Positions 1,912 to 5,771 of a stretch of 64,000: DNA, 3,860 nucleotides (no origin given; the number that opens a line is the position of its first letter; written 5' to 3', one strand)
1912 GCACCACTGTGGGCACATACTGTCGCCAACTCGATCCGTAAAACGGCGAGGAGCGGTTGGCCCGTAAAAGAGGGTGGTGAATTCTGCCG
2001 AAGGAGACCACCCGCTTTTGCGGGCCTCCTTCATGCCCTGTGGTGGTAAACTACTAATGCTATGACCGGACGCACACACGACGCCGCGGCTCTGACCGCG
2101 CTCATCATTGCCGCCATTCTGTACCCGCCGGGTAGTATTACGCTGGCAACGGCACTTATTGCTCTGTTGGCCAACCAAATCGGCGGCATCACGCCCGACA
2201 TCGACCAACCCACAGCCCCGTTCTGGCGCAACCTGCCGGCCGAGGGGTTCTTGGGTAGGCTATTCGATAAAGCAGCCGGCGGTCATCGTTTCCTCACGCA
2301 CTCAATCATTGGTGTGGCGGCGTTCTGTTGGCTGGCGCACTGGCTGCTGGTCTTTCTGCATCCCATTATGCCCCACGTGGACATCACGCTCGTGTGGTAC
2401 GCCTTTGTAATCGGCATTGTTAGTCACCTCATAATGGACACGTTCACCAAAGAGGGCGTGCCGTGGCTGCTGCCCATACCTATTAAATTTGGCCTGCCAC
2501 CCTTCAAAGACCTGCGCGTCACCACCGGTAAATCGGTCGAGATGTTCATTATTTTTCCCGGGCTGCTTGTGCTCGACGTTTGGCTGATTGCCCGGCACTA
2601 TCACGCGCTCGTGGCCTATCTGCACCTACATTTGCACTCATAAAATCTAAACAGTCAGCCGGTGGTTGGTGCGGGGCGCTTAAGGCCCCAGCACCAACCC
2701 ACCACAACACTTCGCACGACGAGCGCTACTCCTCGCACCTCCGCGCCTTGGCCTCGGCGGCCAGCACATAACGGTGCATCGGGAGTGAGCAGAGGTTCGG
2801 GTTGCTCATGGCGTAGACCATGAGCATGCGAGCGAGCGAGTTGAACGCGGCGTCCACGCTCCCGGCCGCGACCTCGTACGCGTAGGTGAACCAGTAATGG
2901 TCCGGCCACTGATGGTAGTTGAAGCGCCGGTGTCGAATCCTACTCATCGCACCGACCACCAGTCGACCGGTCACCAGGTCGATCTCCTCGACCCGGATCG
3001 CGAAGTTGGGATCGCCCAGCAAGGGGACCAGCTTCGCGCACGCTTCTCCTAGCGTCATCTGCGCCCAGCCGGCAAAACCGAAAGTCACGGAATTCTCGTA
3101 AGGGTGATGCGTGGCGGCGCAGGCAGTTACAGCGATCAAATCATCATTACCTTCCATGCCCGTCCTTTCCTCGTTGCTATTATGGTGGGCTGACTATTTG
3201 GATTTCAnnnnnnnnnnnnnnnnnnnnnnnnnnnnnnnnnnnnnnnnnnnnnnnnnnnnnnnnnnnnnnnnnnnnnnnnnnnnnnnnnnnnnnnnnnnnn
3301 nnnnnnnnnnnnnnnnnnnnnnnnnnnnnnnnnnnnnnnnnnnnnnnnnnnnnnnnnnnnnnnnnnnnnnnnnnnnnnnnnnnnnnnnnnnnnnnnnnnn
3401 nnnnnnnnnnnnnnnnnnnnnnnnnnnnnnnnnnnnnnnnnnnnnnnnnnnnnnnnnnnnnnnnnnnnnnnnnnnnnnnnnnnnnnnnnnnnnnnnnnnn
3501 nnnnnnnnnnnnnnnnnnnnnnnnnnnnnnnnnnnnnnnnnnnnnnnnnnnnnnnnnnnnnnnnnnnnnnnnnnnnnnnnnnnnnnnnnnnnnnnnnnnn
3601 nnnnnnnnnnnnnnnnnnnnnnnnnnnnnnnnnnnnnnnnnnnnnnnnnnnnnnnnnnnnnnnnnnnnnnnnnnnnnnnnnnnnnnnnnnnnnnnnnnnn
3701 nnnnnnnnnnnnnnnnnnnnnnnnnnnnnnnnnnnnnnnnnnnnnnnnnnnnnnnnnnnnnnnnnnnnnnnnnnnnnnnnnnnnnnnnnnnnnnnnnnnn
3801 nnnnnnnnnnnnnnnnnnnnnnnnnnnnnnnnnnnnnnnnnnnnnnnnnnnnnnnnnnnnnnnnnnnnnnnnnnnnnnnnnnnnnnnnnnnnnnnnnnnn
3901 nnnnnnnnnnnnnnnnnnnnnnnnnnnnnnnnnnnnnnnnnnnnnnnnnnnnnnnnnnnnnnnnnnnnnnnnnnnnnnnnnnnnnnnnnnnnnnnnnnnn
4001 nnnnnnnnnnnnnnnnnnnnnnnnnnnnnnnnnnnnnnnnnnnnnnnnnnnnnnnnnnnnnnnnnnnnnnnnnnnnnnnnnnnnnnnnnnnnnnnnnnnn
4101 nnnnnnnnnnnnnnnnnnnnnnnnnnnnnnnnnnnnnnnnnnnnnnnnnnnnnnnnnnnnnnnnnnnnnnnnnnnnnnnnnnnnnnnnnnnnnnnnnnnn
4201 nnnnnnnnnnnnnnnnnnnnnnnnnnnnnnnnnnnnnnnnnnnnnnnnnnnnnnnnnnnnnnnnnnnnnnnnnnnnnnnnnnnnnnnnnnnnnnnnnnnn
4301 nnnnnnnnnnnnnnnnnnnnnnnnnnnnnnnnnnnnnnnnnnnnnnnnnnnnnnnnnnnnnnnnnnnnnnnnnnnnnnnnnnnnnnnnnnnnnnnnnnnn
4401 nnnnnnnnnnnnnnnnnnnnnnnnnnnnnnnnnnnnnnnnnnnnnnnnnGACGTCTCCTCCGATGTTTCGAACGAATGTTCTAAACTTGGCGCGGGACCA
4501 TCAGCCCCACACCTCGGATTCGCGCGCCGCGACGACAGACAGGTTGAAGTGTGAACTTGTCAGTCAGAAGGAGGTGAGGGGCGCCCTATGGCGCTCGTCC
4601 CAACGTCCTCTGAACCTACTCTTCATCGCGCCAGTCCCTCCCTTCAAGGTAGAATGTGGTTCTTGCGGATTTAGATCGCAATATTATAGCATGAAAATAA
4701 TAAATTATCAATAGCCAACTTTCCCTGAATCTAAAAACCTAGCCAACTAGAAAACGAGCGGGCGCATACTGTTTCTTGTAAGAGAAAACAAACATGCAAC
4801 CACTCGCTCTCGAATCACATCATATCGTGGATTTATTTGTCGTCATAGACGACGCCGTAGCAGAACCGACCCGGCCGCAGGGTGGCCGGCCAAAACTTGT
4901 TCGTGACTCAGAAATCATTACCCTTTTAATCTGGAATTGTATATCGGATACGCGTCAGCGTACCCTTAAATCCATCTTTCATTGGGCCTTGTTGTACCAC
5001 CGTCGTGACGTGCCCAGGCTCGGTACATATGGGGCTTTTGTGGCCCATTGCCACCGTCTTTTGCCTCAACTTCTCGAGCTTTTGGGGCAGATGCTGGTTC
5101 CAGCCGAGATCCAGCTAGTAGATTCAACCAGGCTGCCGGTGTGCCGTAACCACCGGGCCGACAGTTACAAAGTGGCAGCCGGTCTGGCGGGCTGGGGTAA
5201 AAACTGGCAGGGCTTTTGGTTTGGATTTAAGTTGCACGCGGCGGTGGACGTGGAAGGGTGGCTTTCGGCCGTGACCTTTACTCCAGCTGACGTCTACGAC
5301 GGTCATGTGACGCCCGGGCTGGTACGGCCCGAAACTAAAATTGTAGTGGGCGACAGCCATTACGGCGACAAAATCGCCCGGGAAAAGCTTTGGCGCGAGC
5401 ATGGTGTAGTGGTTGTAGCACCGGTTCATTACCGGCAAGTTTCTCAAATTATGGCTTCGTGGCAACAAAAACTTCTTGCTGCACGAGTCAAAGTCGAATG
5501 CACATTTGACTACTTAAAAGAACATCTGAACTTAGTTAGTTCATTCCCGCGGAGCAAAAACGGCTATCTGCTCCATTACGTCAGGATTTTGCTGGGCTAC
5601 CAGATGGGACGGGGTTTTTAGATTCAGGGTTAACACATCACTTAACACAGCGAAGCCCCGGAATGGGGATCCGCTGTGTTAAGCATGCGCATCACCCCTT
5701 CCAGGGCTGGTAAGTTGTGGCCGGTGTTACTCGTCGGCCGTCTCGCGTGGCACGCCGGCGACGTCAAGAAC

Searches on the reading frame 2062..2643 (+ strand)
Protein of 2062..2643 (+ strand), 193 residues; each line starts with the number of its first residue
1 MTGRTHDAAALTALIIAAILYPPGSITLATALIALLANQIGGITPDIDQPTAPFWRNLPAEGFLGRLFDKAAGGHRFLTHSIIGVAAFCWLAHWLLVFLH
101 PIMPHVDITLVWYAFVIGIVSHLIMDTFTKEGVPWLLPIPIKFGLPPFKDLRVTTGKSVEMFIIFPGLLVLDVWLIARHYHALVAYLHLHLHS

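Call 92: find_encoding_contigs(protein=window:2062-2643:+, flank=10000, max_places=2)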
Protein window:2062-2643:+ (193 aa): 1 contig read that carries it; 1 place shown.
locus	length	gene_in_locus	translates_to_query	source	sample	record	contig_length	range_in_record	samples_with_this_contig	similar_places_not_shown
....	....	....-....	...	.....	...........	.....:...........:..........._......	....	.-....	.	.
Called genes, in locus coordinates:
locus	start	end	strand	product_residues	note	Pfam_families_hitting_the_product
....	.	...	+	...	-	?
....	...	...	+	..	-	-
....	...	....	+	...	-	-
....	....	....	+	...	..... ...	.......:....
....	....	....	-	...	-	-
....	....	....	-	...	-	-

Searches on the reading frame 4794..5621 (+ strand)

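Call 54: search_protein_families(library=ncbifam, proteins=[window:4794-5621:+], max_evalue=0.00001)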
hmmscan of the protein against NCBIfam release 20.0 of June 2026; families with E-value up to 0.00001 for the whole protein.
window:4794-5621:+ (275 aa): 4 families
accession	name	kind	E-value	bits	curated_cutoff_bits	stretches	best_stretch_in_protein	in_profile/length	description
NF033520.1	transpos_IS982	equivalog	4.8e-35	121.3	130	1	38-271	2-241/243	IS982 family transposase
NF033581.1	transpos_IS5_4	equivalog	2.6e-09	36.8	140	1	22-247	17-260/285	IS5 family transposase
NF033580.1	transpos_IS5_3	equivalog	4.5e-09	36.2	110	1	93-256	81-243/258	IS5 family transposase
NF033551.1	transpos_IS1182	equivalog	1.2e-06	27.7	270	0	132-213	254-343/488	IS1182 family transposase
